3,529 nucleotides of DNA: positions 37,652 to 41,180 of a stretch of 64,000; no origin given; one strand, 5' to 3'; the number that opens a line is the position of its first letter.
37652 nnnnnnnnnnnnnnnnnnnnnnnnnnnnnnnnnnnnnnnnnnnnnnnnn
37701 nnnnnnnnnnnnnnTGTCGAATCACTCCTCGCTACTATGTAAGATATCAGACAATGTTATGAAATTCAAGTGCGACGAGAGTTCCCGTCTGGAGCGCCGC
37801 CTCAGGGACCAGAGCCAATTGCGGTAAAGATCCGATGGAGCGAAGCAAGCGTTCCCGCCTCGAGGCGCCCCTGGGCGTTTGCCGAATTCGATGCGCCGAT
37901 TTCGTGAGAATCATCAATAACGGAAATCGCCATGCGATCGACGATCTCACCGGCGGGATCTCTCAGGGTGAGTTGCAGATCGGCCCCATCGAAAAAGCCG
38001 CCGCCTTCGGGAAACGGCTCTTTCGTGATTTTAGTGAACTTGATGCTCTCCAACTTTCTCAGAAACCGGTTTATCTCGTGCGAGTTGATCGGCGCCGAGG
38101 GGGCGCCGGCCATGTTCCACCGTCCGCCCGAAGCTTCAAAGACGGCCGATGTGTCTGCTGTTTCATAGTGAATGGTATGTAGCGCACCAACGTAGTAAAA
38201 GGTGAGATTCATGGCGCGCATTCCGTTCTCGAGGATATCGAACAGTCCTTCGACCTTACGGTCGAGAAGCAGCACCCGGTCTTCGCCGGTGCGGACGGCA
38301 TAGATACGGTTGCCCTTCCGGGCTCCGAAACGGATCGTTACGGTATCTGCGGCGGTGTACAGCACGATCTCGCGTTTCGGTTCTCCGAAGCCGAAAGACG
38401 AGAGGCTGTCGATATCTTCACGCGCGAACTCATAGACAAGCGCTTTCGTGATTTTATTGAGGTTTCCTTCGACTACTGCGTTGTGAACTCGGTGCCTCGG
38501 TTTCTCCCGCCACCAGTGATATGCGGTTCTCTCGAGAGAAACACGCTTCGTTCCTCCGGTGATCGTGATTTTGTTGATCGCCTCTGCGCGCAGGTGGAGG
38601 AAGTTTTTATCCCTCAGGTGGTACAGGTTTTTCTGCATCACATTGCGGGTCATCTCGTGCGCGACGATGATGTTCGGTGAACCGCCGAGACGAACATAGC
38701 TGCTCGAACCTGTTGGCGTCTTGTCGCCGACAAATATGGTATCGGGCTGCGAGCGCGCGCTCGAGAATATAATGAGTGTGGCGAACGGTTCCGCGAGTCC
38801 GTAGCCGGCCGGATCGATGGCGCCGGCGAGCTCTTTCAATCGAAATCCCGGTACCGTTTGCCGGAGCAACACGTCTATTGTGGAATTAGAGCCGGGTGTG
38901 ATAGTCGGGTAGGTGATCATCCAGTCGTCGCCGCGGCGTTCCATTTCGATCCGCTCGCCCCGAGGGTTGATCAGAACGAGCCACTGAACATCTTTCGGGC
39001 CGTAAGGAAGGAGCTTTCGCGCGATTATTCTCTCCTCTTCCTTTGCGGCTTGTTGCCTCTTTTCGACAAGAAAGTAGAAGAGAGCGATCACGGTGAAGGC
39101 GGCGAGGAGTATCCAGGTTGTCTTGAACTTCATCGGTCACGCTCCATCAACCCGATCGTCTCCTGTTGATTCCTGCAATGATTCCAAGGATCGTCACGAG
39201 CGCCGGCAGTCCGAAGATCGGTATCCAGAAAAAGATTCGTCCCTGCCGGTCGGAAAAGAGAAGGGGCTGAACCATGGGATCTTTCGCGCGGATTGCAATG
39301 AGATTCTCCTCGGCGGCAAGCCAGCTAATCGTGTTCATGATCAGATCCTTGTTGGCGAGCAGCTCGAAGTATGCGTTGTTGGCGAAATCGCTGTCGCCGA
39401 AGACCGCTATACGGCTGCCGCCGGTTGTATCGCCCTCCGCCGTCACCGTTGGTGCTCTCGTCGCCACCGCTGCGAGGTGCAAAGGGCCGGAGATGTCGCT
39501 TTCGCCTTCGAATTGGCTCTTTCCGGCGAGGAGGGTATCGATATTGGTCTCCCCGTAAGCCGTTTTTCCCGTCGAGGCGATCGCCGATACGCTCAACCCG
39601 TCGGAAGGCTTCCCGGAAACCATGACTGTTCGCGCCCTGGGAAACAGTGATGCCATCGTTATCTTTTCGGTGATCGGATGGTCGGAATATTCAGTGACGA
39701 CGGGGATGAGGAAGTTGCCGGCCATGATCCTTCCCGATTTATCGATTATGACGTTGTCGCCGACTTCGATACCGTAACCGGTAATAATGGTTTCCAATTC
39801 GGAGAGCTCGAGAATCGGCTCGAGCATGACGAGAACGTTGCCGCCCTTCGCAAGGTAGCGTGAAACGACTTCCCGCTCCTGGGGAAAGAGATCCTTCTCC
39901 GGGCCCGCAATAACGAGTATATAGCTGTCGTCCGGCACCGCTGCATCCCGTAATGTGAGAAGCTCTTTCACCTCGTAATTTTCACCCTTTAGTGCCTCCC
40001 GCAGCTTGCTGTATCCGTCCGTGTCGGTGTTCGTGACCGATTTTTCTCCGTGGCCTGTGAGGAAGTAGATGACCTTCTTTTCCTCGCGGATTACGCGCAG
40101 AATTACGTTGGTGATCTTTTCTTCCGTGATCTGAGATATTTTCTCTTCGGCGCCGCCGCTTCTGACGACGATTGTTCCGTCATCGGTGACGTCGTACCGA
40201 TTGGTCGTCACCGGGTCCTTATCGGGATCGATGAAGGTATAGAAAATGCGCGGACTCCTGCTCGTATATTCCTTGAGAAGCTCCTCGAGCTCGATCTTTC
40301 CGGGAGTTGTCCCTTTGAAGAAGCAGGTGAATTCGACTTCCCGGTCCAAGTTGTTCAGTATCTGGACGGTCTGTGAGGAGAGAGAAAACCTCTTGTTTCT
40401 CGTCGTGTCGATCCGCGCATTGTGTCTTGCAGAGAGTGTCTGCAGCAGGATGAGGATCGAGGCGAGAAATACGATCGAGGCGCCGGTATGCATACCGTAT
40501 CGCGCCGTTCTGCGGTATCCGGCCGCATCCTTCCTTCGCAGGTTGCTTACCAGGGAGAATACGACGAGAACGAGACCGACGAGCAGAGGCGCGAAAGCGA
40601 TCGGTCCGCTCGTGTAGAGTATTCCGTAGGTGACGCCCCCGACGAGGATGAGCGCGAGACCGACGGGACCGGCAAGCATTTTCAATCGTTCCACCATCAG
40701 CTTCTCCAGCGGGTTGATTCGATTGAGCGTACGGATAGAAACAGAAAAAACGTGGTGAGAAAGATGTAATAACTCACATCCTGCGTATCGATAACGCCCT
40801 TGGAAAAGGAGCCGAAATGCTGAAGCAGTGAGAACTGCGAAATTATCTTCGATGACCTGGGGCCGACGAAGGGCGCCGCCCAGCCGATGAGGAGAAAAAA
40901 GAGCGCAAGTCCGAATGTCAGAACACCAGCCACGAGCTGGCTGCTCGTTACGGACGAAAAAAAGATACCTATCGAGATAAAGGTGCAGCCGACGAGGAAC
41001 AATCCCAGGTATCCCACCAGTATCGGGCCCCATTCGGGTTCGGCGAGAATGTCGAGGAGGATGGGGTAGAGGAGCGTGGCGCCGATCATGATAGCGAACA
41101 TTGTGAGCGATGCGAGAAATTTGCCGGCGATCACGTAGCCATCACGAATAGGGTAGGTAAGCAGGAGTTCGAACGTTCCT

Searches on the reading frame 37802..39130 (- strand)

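Call 39: search_protein_families(library=pfam, proteins=[window:37802-39130:-], max_evalue=0.00001)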
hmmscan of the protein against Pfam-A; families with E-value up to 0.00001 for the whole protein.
window:37802-39130:- (442 aa): 1 family
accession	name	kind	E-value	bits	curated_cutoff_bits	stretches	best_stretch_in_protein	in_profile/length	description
PF14238.11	DUF4340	-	2.4e-31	109.8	25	2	70-238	1-170/183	Domain of unknown function (DUF4340)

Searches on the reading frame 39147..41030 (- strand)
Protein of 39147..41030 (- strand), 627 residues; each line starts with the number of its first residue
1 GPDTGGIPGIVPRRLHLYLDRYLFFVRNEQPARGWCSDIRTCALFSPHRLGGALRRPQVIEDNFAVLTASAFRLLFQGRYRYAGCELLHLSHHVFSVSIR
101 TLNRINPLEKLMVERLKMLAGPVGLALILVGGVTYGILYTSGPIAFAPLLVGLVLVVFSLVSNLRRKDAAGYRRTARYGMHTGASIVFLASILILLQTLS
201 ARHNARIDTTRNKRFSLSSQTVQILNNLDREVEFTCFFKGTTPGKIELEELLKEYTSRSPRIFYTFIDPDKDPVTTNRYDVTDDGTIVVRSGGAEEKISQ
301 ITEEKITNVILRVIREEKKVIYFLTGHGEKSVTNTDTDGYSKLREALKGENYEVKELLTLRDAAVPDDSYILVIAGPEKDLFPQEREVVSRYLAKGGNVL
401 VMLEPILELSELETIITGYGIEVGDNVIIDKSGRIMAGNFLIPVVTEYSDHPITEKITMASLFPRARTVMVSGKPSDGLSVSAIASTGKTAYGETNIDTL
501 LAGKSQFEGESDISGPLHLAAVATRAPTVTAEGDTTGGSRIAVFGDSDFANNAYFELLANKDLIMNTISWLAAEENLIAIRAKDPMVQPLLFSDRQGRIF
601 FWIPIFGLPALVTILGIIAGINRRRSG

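Call 38: find_encoding_contigs(protein=window:39147-41030:-, flank=10000, max_places=1)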
Protein window:39147-41030:- (627 aa): no gene with exactly this product is on record in the collection.

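Call 39: search_protein_families(library=pfam, proteins=[window:39147-41030:-], max_evalue=0.00001)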
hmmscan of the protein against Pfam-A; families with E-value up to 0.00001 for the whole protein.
window:39147-41030:- (627 aa): 3 families
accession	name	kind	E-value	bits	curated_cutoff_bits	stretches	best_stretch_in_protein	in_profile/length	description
PF09822.16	ABC_transp_aux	-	1.1e-25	91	34.7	1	318-566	1-287/288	ABC-type uncharacterized transport system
PF23357.1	DUF7088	-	2.1e-14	54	27.8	1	212-279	2-75/105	Domain of unknown function (DUF7088)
PF14258.12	DUF4350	-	1.2e-08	35.8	30.4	1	334-567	3-180/181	Domain of unknown function (DUF4350)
